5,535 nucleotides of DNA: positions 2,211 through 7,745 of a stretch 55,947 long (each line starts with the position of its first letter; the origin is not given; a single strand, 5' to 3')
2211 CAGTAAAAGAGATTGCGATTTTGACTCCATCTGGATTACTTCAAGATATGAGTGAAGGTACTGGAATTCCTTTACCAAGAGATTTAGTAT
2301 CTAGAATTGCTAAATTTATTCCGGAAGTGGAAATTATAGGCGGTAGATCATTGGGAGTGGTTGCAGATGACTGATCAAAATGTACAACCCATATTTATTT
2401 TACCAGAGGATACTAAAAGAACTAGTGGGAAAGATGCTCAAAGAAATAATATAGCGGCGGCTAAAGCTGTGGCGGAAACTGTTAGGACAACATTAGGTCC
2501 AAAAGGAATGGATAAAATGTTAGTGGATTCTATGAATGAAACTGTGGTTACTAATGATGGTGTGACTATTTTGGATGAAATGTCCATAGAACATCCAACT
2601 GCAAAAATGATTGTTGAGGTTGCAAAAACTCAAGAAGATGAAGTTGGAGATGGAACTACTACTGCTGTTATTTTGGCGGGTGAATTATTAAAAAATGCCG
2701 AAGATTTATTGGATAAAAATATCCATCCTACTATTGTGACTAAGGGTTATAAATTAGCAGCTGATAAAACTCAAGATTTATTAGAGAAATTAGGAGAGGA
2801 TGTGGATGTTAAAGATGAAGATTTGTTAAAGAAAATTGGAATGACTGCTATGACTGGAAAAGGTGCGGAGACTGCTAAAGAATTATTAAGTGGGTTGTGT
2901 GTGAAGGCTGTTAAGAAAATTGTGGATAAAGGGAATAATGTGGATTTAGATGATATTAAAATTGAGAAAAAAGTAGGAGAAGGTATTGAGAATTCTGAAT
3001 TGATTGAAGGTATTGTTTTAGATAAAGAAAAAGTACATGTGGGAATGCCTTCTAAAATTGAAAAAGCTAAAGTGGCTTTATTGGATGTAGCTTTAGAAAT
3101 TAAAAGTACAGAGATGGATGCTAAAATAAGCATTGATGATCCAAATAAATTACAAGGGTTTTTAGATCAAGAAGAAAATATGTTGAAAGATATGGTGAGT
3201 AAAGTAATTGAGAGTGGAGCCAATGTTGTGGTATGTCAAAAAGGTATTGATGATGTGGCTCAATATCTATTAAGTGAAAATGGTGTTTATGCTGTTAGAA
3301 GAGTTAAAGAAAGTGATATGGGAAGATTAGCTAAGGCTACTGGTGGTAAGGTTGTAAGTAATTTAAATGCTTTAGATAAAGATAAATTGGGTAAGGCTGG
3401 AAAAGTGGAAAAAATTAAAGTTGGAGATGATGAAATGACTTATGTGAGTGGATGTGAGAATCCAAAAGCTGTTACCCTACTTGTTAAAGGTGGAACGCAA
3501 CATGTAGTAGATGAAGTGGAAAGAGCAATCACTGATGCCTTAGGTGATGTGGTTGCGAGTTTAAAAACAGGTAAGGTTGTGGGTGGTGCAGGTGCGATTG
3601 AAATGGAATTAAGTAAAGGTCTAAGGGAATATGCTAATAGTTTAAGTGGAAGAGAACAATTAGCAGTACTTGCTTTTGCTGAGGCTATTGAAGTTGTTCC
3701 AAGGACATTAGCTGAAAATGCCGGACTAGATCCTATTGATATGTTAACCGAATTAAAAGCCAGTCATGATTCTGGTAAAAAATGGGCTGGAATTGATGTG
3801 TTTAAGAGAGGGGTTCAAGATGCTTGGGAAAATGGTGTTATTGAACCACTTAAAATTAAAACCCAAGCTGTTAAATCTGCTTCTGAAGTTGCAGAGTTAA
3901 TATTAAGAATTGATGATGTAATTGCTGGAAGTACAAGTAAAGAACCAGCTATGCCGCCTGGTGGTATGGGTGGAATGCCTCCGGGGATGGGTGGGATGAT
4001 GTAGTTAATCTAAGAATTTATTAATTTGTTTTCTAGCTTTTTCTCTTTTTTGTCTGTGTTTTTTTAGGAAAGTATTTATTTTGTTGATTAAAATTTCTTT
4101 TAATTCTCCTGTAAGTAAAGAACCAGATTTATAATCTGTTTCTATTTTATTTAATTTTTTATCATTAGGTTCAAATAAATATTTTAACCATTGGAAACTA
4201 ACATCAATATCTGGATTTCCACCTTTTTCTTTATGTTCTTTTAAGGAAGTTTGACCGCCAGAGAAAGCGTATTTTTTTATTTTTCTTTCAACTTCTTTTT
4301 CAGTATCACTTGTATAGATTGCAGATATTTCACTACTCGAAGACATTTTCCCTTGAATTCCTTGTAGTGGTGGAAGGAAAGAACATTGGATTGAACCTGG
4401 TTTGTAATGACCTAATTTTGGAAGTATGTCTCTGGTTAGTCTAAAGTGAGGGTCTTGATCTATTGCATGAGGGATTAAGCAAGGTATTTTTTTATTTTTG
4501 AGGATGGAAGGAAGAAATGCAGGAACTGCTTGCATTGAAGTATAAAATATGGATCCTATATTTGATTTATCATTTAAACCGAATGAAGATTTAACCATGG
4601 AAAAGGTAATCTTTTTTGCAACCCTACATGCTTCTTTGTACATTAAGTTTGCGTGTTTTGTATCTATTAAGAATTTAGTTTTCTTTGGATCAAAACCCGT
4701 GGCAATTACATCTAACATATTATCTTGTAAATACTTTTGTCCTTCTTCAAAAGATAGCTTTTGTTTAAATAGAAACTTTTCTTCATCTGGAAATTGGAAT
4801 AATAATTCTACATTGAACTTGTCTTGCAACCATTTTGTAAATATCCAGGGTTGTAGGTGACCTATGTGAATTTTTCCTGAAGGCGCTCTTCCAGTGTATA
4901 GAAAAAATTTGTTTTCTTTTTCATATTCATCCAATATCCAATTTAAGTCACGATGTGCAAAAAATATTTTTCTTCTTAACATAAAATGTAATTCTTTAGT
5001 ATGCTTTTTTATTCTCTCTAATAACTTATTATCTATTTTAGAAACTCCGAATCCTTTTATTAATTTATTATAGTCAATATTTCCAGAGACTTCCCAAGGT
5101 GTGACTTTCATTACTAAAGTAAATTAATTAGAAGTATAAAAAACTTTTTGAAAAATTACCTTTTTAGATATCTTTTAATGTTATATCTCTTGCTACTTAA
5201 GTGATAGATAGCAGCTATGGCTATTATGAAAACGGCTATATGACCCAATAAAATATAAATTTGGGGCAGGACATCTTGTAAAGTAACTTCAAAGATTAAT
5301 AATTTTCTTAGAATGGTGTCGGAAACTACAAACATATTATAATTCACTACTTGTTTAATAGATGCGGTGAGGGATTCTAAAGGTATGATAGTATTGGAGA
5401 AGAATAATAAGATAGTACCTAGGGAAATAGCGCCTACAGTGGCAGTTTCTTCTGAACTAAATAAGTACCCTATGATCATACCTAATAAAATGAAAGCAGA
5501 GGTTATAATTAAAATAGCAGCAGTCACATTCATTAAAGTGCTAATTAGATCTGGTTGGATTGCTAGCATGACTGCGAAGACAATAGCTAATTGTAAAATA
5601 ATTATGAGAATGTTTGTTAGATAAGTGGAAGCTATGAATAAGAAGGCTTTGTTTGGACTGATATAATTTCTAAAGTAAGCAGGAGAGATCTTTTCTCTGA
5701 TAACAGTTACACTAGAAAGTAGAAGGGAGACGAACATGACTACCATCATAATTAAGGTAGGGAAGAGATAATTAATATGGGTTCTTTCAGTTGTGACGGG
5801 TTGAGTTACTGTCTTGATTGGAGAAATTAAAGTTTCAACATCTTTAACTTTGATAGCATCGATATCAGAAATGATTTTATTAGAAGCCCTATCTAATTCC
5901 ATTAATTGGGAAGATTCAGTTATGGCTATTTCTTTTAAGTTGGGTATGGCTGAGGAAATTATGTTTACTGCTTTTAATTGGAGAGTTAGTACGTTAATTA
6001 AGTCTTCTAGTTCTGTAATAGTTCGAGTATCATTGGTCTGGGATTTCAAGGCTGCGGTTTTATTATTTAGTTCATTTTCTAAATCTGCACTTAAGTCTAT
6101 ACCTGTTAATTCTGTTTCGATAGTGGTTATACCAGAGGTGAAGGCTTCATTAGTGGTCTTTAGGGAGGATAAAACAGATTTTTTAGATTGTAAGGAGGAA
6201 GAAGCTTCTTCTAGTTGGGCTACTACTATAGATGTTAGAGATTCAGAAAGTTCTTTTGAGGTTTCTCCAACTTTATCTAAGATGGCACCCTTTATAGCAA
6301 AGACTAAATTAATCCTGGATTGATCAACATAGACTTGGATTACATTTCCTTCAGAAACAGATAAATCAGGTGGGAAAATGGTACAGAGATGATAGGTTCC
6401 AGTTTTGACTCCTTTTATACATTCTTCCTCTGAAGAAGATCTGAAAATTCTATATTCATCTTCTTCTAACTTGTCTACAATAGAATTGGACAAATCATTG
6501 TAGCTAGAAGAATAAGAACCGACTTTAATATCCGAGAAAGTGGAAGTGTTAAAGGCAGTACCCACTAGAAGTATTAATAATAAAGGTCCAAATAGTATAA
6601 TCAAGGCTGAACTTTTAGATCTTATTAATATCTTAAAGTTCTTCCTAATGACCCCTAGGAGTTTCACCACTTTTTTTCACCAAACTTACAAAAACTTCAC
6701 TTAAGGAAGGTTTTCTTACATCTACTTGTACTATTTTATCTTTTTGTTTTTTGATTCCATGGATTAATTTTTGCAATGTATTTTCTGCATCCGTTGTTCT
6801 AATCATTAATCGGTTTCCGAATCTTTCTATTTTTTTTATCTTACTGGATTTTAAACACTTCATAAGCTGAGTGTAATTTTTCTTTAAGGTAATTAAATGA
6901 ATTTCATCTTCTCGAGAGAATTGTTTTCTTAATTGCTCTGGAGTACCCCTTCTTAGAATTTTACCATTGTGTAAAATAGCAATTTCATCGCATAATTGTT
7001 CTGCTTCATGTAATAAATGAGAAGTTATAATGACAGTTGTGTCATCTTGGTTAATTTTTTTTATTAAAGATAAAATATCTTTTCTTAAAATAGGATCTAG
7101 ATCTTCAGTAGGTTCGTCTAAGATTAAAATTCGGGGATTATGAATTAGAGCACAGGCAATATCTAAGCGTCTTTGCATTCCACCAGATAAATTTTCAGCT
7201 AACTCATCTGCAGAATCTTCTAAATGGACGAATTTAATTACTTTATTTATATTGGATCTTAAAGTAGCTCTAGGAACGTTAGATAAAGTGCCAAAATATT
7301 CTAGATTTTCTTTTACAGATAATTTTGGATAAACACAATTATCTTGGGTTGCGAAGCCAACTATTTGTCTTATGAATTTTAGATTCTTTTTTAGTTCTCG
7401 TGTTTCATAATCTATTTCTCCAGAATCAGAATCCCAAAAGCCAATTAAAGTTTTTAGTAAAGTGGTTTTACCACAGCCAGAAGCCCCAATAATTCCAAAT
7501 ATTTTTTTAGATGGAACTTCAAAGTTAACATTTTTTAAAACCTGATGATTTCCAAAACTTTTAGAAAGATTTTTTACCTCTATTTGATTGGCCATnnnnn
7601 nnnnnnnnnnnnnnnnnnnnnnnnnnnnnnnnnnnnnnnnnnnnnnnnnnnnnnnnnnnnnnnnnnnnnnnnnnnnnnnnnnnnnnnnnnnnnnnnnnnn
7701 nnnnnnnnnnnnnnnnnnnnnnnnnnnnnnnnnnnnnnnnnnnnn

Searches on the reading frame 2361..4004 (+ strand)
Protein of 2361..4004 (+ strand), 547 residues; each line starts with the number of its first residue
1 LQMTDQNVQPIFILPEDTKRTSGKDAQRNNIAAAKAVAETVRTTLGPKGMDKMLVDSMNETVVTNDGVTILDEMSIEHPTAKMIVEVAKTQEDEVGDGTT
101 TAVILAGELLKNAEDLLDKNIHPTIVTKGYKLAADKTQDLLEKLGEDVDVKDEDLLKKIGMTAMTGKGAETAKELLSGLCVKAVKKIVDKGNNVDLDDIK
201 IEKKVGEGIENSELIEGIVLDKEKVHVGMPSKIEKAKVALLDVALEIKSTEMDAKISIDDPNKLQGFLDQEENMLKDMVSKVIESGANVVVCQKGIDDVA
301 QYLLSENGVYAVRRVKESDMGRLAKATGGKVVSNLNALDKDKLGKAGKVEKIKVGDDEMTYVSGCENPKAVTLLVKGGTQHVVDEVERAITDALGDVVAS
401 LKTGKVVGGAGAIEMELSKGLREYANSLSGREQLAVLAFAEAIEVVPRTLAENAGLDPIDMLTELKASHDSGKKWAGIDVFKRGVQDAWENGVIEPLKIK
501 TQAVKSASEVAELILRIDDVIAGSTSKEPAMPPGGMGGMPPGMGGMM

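Call 66: search_protein_families(library=pfam, proteins=[window:2361-4004:+], max_evalue=0.001)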
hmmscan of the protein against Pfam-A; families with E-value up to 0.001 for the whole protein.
window:2361-4004:+ (547 aa): 1 family
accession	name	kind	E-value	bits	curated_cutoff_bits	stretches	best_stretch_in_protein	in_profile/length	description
PF00118.29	Cpn60_TCP1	-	6.7e-181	602.7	34.3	1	37-522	1-487/490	TCP-1/cpn60 chaperonin family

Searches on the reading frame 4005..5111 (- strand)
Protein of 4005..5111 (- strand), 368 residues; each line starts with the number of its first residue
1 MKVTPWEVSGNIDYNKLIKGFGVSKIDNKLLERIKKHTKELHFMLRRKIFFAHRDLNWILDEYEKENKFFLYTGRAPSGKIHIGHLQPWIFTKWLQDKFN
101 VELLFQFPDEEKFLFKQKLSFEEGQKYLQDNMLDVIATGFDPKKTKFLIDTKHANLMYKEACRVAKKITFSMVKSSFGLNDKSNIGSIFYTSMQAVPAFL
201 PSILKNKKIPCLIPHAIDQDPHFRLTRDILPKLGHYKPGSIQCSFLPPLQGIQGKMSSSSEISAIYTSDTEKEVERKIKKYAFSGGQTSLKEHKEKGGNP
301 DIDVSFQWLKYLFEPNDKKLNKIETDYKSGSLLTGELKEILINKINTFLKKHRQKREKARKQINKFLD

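Call 66: search_protein_families(library=pfam, proteins=[window:4005-5111:-], max_evalue=0.001)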
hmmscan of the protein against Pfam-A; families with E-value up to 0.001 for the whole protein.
window:4005-5111:- (368 aa): 1 family
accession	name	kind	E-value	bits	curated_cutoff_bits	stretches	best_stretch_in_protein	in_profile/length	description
PF00579.31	tRNA-synt_1b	-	2.3e-24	86.7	21.1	1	65-350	2-292/292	tRNA synthetases class I (W and Y)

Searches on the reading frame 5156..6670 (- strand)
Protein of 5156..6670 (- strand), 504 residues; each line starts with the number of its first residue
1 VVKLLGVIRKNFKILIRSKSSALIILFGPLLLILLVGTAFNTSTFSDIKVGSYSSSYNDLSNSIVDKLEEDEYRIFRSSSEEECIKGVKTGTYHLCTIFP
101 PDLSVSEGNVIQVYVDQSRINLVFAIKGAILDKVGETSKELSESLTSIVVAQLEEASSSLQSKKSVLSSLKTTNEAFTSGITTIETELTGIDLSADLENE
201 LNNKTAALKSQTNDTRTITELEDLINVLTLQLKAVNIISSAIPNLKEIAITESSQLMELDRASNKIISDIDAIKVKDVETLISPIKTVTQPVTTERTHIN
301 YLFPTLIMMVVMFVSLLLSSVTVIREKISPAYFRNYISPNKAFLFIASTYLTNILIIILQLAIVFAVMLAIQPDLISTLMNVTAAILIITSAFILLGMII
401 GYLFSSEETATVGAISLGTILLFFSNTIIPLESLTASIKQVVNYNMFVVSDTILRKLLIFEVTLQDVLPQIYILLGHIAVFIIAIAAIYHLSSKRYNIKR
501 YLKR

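Call 66: search_protein_families(library=pfam, proteins=[window:5156-6670:-], max_evalue=0.001)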
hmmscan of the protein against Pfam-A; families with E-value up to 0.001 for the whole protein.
window:5156-6670:- (504 aa): 2 families
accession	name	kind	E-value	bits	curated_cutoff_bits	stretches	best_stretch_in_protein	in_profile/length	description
PF12698.13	ABC2_membrane_3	-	1.1e-26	94.2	31.6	1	20-486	2-346/347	ABC-2 family transporter protein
PF01061.29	ABC2_membrane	-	2e-09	37.8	26.9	1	299-445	49-197/211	ABC-2 type transporter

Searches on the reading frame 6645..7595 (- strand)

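Call 66: search_protein_families(library=pfam, proteins=[window:6645-7595:-], max_evalue=0.001)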
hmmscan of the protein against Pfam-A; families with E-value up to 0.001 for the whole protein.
window:6645-7595:- (316 aa): 6 families
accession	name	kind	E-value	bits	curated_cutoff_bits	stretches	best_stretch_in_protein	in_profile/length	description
PF00005.33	ABC_tran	-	3e-34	119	25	1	20-163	1-136/137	ABC transporter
PF13304.12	AAA_21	-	2.4e-13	51.2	27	1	119-193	221-298/304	AAA domain, putative AbiEii toxin, Type IV TA system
PF13732.12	DrrA1-3_C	-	6.1e-10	40.1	27.4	1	217-306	1-81/81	ATP-binding protein DrrA1-3-like, C-terminal domain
PF02463.25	SMC_N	-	0.00021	21.2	40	0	134-195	135-199/220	RecF/RecN/SMC N terminal domain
PF13401.12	AAA_22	-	0.00042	21.1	27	0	31-161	6-92/130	AAA domain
PF13173.12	AAA_14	-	0.00062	20.2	27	0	30-74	2-48/129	AAA domain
